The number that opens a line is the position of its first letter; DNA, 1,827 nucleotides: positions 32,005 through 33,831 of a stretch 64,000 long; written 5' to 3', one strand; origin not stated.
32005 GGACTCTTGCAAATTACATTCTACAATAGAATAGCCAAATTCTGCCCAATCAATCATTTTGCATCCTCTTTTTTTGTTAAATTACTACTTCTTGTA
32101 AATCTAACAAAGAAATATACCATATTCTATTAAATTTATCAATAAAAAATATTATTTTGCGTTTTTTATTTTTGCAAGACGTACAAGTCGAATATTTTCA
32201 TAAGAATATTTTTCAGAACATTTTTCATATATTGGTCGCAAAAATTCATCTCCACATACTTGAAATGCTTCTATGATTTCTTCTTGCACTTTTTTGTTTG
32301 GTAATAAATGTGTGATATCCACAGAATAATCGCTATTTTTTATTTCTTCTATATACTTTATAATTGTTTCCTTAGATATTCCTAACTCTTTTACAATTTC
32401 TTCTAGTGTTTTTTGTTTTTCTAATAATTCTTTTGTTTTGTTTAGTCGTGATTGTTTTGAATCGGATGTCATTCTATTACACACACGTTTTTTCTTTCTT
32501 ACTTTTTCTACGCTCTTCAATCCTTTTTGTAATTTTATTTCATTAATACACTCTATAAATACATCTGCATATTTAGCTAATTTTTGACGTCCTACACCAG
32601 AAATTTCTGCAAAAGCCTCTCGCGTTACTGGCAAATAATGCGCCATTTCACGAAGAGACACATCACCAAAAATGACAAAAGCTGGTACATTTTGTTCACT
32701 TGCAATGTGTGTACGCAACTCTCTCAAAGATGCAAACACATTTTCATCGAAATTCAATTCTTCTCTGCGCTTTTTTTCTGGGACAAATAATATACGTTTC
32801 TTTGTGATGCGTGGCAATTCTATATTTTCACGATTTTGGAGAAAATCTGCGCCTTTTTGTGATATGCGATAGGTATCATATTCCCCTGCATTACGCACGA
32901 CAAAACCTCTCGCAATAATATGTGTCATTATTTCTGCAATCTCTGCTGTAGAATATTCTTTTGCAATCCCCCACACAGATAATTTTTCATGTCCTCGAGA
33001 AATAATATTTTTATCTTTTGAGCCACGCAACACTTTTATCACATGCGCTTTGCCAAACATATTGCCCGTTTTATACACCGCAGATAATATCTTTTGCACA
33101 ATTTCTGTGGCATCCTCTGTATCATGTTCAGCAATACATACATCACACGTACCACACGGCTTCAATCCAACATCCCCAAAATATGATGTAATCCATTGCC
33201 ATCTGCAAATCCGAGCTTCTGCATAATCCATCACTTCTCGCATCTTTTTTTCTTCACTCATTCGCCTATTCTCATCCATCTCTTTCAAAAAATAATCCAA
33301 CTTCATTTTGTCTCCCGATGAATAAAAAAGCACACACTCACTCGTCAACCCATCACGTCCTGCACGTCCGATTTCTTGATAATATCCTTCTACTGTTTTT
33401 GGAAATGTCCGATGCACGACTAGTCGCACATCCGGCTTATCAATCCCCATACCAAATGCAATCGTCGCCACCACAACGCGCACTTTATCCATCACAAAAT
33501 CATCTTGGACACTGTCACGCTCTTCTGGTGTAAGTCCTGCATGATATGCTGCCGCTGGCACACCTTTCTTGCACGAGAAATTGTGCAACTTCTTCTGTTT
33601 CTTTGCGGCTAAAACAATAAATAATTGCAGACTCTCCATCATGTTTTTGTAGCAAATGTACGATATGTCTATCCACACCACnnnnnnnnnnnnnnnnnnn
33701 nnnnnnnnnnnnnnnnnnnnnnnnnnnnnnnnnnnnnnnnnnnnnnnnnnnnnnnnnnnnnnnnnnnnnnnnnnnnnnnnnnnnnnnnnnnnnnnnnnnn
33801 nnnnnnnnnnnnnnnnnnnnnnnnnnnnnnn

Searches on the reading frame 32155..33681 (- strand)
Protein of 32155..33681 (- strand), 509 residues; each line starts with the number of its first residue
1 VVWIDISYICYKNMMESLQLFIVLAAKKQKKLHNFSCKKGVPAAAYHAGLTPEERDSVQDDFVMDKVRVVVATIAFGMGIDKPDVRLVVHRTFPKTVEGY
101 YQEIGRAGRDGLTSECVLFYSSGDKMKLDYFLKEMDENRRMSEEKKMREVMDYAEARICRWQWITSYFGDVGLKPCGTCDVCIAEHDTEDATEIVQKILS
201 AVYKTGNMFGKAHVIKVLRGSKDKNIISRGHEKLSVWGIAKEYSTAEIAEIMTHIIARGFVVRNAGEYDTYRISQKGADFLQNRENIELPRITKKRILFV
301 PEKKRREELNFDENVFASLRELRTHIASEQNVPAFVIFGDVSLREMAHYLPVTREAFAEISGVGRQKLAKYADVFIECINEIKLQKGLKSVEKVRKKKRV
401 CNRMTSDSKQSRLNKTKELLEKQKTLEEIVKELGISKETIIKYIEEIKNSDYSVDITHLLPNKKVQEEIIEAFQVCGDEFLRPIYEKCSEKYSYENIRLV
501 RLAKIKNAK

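Call 11: search_protein_families(library=pfam, proteins=[window:32155-33681:-], max_evalue=0.001)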
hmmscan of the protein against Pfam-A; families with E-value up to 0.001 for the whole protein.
window:32155-33681:- (509 aa): 7 families
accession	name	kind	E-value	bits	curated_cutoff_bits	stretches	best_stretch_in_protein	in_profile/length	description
PF09382.16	RQC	-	1.5e-30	105.8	23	1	187-295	3-111/114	RQC domain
PF00570.28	HRDC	-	1.4e-20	73.5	23.8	1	313-379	2-68/68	HRDC domain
PF14493.12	HTH_40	-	2.8e-19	69.6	27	1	414-501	3-89/89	Helix-turn-helix domain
PF00271.37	Helicase_C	-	2.5e-18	66.8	23.5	1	24-111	21-110/110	Helicase conserved C-terminal domain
PF16124.10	RecQ_Zn_bind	-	2.9e-11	44.4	25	1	123-182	2-65/66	RecQ zinc-binding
PF11408.13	Helicase_Sgs1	-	3.4e-06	27.5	22.2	1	315-386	8-78/80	Sgs1 RecQ helicase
PF08279.18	HTH_11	-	0.00016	21.9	25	1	414-450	3-42/55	HTH domain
